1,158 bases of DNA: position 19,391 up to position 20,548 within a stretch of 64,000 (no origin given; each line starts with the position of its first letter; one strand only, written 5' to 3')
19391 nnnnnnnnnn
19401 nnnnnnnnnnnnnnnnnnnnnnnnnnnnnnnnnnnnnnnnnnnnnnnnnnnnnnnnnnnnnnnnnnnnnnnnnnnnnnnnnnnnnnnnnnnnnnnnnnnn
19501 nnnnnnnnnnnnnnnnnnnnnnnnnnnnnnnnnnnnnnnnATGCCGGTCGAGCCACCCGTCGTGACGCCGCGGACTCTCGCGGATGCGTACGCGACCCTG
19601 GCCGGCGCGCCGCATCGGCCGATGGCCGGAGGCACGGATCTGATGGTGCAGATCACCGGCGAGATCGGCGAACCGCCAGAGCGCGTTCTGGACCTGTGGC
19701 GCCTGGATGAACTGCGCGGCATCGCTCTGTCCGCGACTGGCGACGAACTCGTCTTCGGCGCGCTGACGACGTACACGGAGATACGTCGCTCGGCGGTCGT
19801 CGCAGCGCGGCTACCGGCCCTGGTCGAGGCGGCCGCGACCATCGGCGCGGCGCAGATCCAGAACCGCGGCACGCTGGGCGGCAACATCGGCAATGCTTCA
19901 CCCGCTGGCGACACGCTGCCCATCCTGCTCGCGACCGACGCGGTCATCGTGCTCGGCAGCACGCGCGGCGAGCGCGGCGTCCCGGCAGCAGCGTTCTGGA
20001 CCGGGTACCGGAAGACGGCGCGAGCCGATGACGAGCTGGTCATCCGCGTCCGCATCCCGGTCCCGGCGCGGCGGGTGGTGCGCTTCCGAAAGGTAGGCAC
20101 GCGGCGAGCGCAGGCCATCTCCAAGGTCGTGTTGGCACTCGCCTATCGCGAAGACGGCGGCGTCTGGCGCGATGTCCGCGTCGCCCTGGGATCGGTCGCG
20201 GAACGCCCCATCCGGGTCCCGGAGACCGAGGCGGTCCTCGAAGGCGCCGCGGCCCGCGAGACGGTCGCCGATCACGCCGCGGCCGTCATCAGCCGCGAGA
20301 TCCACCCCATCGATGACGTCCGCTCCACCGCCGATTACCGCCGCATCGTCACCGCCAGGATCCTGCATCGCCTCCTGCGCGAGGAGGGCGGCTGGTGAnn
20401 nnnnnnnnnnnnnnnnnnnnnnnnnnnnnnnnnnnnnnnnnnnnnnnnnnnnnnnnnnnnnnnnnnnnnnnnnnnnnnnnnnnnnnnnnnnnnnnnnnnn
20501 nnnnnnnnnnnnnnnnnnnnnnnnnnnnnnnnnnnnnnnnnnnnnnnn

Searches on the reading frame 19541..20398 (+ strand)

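Call 36: search_protein_families(library=ncbifam, proteins=[window:19541-20398:+], max_evalue=0.00001)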
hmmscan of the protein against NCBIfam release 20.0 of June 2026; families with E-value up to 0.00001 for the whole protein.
window:19541-20398:+ (285 aa): 8 families
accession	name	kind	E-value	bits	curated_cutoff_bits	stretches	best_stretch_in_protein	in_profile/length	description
NF041019.1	glyceraldDH_beta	equivalog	2.5e-49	168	350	1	6-281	7-279/280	glyceraldehyde dehydrogenase subunit beta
TIGR02963.1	xanthine_xdhA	equivalog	2.8e-49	168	467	1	7-279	195-465/468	xanthine dehydrogenase small subunit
NF043083.1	XdhB_XDHase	equivalog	6.3e-49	166.7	310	1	9-281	9-282/289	xanthine dehydrogenase subunit XdhB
NF007427.0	PRK09971.1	equivalog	3.4e-43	147.9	287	1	9-281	9-282/292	xanthine dehydrogenase FAD-binding subunit XdhB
TIGR03199.1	pucC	equivalog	2.5e-35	122.1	306.05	1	10-274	1-261/264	xanthine dehydrogenase subunit C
TIGR03195.1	4hydrxCoA_B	equivalog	4.3e-29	101.6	404.55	2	120-279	156-316/321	4-hydroxybenzoyl-CoA reductase subunit beta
TIGR03312.1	Se_sel_red_FAD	hypoth_equivalog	1.1e-13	50.9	241.5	1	56-279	49-247/257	molybdopterin-dependent oxidoreductase FAD-binding subunit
TIGR02969.1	mam_aldehyde_ox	subfamily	4e-08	31.2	1912.3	1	92-255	331-498/1330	aldehyde oxidase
